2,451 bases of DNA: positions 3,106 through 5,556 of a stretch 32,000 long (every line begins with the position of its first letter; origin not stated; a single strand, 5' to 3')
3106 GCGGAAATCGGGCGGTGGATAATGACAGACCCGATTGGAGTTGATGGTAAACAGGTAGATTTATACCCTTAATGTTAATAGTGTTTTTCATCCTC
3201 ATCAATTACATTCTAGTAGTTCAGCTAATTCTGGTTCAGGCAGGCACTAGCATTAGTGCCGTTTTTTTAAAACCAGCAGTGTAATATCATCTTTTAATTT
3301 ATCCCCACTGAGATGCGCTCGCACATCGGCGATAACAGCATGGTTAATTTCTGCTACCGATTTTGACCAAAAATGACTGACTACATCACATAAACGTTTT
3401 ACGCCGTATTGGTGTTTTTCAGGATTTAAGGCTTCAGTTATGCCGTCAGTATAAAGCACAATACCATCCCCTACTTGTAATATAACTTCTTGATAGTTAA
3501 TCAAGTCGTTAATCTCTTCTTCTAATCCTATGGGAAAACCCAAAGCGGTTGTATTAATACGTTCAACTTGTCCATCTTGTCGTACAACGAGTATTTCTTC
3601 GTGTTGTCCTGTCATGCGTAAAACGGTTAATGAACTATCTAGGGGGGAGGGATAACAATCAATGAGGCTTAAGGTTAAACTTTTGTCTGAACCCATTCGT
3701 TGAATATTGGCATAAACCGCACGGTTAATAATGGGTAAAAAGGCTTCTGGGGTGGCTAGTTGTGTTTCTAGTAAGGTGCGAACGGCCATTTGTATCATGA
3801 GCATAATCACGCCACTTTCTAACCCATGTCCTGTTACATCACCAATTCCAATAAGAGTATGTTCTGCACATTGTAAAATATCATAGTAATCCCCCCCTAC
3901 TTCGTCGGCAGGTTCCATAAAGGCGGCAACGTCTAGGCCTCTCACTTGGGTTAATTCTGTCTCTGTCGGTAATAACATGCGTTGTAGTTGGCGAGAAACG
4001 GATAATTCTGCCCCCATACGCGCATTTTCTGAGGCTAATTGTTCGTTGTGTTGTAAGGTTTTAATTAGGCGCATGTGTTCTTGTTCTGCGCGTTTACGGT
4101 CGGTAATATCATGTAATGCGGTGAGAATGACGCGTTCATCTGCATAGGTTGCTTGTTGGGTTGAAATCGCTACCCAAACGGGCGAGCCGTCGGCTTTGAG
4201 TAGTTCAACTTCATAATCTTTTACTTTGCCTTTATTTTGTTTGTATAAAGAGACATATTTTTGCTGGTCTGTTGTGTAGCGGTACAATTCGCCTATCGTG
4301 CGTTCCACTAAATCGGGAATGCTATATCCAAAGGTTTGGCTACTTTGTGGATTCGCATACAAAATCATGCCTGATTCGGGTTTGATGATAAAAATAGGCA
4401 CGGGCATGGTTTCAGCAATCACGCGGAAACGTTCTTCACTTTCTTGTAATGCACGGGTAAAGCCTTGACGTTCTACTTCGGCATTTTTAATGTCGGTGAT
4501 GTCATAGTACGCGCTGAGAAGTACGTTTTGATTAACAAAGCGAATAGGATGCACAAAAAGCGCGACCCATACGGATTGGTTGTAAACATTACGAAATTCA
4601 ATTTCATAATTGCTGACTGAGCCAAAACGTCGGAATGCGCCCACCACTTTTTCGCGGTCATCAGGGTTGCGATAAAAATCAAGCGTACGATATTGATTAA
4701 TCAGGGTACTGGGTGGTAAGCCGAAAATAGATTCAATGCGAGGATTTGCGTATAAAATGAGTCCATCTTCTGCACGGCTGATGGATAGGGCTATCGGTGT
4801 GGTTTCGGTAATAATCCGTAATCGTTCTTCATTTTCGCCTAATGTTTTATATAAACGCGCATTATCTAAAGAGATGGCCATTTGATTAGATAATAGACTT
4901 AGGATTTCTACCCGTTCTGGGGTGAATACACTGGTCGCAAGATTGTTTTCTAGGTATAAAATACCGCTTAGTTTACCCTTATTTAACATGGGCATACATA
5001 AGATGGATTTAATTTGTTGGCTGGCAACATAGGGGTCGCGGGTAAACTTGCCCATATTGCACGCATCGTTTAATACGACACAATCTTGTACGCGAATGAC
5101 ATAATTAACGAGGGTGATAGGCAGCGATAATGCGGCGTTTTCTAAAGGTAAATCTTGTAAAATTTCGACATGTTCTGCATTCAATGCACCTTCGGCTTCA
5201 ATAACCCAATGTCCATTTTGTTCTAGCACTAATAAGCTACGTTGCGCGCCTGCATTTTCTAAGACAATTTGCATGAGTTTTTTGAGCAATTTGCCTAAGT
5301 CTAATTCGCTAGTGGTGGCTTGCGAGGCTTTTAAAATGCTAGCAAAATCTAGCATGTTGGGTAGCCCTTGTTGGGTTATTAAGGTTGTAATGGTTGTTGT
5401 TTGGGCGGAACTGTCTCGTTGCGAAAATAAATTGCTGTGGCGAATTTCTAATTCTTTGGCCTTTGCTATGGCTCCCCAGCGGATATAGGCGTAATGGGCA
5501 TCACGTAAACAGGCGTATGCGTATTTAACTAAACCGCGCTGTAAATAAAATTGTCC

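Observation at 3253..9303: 2016-aa protein with an apparently active Ser/Thr kinase and an apparently active PP2C phosphatase on one STAND-NTPase scaffold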

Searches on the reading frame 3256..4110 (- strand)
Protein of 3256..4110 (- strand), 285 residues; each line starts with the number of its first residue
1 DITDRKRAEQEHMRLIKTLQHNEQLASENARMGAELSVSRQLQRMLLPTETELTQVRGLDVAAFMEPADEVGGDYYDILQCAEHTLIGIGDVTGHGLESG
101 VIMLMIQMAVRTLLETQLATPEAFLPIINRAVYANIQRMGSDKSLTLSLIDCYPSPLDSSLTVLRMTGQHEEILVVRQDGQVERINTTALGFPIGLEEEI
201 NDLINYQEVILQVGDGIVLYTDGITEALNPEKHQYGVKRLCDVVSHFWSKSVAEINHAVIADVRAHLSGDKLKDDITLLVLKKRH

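Call 13: search_solved_structures(query=window:3256-4110:-, show_alignments=4, max_evalue=0.001)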
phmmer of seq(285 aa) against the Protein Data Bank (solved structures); distinct sequences matched with E-value up to 0.001: 4.
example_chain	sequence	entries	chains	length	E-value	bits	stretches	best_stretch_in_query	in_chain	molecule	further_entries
6k4e_A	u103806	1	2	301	2.2e-11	46.8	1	20-280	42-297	Putative serine phosphatase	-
3ke6_A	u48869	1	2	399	5.6e-10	42.2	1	55-227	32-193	Protein Rv1364c/MT1410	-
3eq2_A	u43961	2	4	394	1.5e-05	27.7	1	21-228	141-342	Probable two-component response regulator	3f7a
3es2_A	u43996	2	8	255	1.7e-05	27.5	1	32-228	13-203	Probable two-component response regulator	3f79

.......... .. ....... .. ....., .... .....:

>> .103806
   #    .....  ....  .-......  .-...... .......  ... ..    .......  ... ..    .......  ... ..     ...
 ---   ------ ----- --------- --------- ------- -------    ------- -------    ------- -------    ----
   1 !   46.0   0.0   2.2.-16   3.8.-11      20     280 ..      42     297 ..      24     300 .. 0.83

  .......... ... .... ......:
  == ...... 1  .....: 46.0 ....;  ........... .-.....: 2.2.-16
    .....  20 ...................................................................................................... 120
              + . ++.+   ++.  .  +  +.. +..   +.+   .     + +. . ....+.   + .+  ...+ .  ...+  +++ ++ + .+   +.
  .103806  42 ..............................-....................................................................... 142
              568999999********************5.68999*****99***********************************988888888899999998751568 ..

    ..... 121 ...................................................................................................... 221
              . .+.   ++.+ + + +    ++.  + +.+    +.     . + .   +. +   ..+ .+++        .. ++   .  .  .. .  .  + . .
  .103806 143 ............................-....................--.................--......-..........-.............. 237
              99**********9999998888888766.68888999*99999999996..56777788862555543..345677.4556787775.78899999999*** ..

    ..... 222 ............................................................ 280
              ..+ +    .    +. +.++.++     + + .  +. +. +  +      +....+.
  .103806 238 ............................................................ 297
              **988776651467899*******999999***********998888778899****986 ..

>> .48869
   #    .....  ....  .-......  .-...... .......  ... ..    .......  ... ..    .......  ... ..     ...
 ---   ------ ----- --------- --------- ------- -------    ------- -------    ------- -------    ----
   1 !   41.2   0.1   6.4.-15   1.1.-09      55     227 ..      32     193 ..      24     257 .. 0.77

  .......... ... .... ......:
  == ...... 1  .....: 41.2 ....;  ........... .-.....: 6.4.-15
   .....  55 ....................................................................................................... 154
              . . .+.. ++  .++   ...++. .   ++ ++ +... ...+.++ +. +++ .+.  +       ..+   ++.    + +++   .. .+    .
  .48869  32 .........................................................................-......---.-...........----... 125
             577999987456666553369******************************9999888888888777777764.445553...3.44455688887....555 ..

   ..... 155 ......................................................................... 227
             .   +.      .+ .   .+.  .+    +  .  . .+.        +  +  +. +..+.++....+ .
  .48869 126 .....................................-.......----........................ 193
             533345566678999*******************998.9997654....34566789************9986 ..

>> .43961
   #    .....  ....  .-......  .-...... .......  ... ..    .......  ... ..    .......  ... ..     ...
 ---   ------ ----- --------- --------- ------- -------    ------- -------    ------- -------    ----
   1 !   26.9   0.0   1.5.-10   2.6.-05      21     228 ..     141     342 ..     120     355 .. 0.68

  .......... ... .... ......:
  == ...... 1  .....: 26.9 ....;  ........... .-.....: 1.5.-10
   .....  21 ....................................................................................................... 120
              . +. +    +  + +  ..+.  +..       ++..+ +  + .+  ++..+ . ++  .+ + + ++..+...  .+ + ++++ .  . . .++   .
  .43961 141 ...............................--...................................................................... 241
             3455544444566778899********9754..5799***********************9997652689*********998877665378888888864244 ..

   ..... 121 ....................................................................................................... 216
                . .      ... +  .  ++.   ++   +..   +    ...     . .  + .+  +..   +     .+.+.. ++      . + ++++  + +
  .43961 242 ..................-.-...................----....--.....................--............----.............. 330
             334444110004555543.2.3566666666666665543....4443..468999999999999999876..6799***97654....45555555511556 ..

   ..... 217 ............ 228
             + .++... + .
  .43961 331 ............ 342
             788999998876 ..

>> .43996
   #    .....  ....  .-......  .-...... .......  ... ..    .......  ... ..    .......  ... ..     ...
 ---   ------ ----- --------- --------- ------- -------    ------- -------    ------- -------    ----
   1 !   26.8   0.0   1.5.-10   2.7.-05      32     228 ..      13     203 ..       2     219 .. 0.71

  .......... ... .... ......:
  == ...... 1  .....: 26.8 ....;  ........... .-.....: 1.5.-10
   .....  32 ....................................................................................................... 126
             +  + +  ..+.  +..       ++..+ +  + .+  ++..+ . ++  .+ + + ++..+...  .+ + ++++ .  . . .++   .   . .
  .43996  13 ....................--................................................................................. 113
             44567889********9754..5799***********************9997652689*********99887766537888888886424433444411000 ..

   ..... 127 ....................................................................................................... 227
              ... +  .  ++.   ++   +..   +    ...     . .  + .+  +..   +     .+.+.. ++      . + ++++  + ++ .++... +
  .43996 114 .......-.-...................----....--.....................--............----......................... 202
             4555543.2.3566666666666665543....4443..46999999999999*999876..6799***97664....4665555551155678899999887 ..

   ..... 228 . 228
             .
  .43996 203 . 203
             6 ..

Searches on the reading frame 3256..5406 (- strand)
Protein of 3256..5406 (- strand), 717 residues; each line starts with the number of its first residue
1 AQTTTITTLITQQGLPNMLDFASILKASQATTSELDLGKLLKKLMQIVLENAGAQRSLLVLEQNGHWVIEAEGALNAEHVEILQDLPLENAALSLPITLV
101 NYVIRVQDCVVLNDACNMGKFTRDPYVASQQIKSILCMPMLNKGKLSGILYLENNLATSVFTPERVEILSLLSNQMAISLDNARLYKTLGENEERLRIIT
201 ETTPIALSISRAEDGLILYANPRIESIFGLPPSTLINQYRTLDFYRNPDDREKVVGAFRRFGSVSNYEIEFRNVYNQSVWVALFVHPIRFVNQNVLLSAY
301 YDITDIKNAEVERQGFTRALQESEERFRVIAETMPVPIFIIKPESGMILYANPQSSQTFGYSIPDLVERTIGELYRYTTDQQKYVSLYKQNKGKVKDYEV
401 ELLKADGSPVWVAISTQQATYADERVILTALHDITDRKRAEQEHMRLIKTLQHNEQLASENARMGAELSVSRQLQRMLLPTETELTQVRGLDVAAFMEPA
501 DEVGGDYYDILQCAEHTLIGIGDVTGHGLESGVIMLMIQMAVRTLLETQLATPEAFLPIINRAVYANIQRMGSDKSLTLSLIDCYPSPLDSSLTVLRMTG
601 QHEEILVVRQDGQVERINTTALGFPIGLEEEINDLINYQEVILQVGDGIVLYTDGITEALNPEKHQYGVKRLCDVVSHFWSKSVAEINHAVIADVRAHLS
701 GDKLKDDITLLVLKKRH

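Call 45: predict_structure(alignment_id=A1)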
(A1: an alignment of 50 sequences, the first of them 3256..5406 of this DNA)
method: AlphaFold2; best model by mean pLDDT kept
length: 717 residues; sequences in the alignment: 50
mean_pLDDT: 68.1   pTM: 0.44
mean pLDDT of the five models: 68.1, 67.8, 67.9, 64.7, 64.7
residues with pLDDT >= 90: 232; 70-90: 194; 50-70: 40; < 50: 251
segments of 3 or more residues with pLDDT < 50: 1-18, 203-434
pLDDT, mean of each block of 10 residues (from residue 1): 30 39 63 75 87 90 89 80 82 83 93 87 87 94 91 92 90 86 76 61 36 28 32 30 33 40 29 27 25 26 34 44 45 38 37 37 35 40 42 30 30 27 32 54 78 76 73 78 89 88 84 90 88 89 78 85 94 93 93 94 97 97 94 95 97 95 95 98 97 94 82 94
secondary structure, 60 per line:
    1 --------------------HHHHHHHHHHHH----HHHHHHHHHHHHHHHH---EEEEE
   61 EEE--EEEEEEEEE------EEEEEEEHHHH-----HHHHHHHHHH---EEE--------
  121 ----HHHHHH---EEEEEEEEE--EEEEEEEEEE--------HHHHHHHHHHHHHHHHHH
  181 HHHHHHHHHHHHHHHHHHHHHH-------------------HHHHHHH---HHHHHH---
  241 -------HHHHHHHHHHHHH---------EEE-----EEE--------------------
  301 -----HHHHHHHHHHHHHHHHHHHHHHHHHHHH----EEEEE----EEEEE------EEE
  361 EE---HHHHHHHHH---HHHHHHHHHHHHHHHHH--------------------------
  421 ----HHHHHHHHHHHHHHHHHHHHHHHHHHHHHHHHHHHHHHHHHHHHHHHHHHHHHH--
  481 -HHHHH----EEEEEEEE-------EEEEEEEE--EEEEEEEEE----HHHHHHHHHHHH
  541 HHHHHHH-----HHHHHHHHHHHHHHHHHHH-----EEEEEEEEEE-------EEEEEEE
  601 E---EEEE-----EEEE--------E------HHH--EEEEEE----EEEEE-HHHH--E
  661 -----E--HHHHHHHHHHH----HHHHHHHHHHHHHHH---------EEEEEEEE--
elements in order (helices of 4 or more, strands of 3 or more residues): H21-32 H37-52 E56-63 E66-74 E81-87 H88-91 H97-106 E110-112 H125-130 E134-142 E145-154 H163-202 H222-228 H232-237 H248-260 E270-272 E278-280 H306-333 E338-342 E347-351 E358-362 H366-374 H378-394 H425-478 H482-486 E491-498 E506-513 E516-524 H529-547 H553-571 E577-586 E594-601 E605-608 E614-617 E638-643 E648-652 H654-657 H669-679 H684-698 E708-715

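Call 48: fold_search(model_id=the predicted structure, library=pdb)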
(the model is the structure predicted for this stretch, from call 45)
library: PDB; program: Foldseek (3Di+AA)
matches with E <= 10: 905; with E <= 0.001: 399
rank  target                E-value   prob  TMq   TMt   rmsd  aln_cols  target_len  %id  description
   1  6k4e_B                1.2e-13  1.00  0.30  0.81   3.8       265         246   21  SiaA-PP2C domain of Pseudomonas aeruginosa (released 2019-06-26)
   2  3ke6_A                1.8e-13  1.00  0.27  0.52   3.4       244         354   24  The crystal structure of the RsbU and RsbW domains of Rv1364c from Mycobacterium tuberculosis (released 2010-11-10)
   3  6k4e_A                8.3e-13  1.00  0.29  0.79   4.1       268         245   20  SiaA-PP2C domain of Pseudomonas aeruginosa (released 2019-06-26)
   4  3eq2_B                1.3e-12  1.00  0.31  0.57   4.7       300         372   20  Structure of Hexagonal Crystal form of Pseudomonas aeruginosa RssB (released 2009-10-20)
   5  3f7a_B                1.4e-12  1.00  0.31  0.55   5.0       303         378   19  Structure of Orthorhombic crystal form of Pseudomonas aeruginosa RssB (released 2009-11-24)
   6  3ke6_B                4.3e-12  1.00  0.27  0.54   3.4       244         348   25  The crystal structure of the RsbU and RsbW domains of Rv1364c from Mycobacterium tuberculosis (released 2010-11-10)
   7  3f79_C                5.3e-12  1.00  0.26  0.73   4.6       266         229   20  Structure of pseudo-centered cell crystal form of the C-terminal phosphatase domain of P. aeruginosa RssB (released 2009-11-24)
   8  3f79_D                6.3e-12  1.00  0.26  0.73   5.0       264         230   18  Structure of pseudo-centered cell crystal form of the C-terminal phosphatase domain of P. aeruginosa RssB (released 2009-11-24)
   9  3f79_F                6.6e-12  1.00  0.27  0.74   4.6       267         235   19  Structure of pseudo-centered cell crystal form of the C-terminal phosphatase domain of P. aeruginosa RssB (released 2009-11-24)
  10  3f79_B                1.1e-11  1.00  0.26  0.72   5.3       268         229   19  Structure of pseudo-centered cell crystal form of the C-terminal phosphatase domain of P. aeruginosa RssB (released 2009-11-24)
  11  3pu9_A                1.6e-11  1.00  0.26  0.72   3.7       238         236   16  Crystal structure of serine/threonine phosphatase Sphaerobacter thermophilus DSM 20745 (released 2010-12-22)
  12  3eq2_A                1.6e-11  1.00  0.31  0.57   4.6       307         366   20  Structure of Hexagonal Crystal form of Pseudomonas aeruginosa RssB (released 2009-10-20)
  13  3f79_E                2.2e-11  1.00  0.25  0.65   6.1       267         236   19  Structure of pseudo-centered cell crystal form of the C-terminal phosphatase domain of P. aeruginosa RssB (released 2009-11-24)
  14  3es2_A                2.4e-11  1.00  0.28  0.79   4.0       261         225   19  Structure of the C-terminal phosphatase domain of P. aeruginonsa RssB (released 2009-10-20)
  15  5mqh                  1.6e-10  1.00  0.22  0.57   6.3       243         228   19  Structure of the Phosphatase Domain of the Cell Fate Determinant SpoIIE from Bacillus subtilis in a crystal form without (released 2017-05-31)
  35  5f1m                  1.6e-08  1.00  0.24  0.62   4.4       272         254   12  Crystal structure of Serine/threonine phosphatase Stp1 from Staphylococcus aureus (released 2016-08-24)
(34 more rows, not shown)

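Call 52: find_related_loci(query=A1, collection=genome_contigs, flank=10000)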
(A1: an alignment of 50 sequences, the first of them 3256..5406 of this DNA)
Query A1 (717 aa) in genome_contigs; peptide patterns used: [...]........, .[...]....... (x = any residue, [..] = any of these).
600 stretches matched a pattern (row limit reached: there are more); 381 encode a relative of the query (tblastn E <= 1e-3); the best 80 are kept; 79 distinct loci.
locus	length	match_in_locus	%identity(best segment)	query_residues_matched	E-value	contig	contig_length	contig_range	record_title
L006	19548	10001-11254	43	320-716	1e-98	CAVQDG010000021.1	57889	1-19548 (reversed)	MAG: uncultured cyanobacterium isolate MFD02581.bin.2.179 genome assembly, contig: contig_117386, whole genome shotgun s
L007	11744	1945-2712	60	454-716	4e-98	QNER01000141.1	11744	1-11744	MAG: Candidatus Parabeggiatoa sp. nov. 1 isolate B3_G6 B3_Guay6_scaffold_03794, whole genome shotgun sequence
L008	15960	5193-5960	56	454-716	7e-92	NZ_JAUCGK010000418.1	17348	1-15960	Candidatus Parabeggiatoa sp. HSG14 NODE_131_length_17348, whole genome shotgun sequence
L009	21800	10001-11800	43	4-716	2e-91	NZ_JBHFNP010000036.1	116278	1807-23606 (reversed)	Microseira sp. BLCC-F43 bin1.fa-36, whole genome shotgun sequence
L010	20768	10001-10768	56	454-715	3e-88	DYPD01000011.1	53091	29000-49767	MAG TPA_asm: Thiomargarita sp. isolate SulCav_GS09_5_2_48_36 SulCav_GS09_5_695_length_53091_cov_24_452240, whole genome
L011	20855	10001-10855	50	432-716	1e-87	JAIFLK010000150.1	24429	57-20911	MAG: Chloroflexota bacterium isolate bin_187 scaffold_6102, whole genome shotgun sequence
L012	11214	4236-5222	47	4-452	1e-87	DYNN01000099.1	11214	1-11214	MAG TPA_asm: Thiomargarita sp. isolate SulCav_FS08_3_37_87 SulCav_FS08_3_2871_length_11214_cov_48_933327, whole genome s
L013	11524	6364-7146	54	449-716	1e-86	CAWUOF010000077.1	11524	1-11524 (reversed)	MAG: uncultured bacterium isolate SRR1522964_concoct_30_1705335406 genome assembly, contig: ERZ11849542.995, whole genom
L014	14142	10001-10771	56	454-716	6e-86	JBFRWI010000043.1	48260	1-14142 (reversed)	MAG: Hormoscilla sp. isolate 05_out_wi_sediment_bin.26 05outWiSedB26_c_000000445386, whole genome shotgun sequence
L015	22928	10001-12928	53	448-716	4e-86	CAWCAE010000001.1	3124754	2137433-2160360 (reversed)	MAG: uncultured cyanobacterium isolate MFD03250.bin.1.175 genome assembly, contig: contig_1115, whole genome shotgun seq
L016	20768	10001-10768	55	454-716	2e-85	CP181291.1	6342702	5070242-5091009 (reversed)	MAG: Microcoleus sp. isolate GLPB chromosome, complete genome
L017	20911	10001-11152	42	319-716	1e-85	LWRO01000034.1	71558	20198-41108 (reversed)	MAG: Geitlerinema sp. BBD 1991-9 scaffold_158, whole genome shotgun sequence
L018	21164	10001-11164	40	307-716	1e-83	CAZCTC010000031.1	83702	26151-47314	MAG TPA_asm: uncultured Anaerolineales bacterium isolate binchicken_co20_433 genome assembly, contig: NODE_748_length_83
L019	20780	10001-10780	53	449-715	3e-83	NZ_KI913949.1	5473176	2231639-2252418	Leptolyngbya sp. PCC 6406 LEP6406DRAFT_scaffold1.1, whole genome shotgun sequence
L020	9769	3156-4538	54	5-716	1e-82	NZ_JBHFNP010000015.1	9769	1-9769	Microseira sp. BLCC-F43 bin1.fa-15, whole genome shotgun sequence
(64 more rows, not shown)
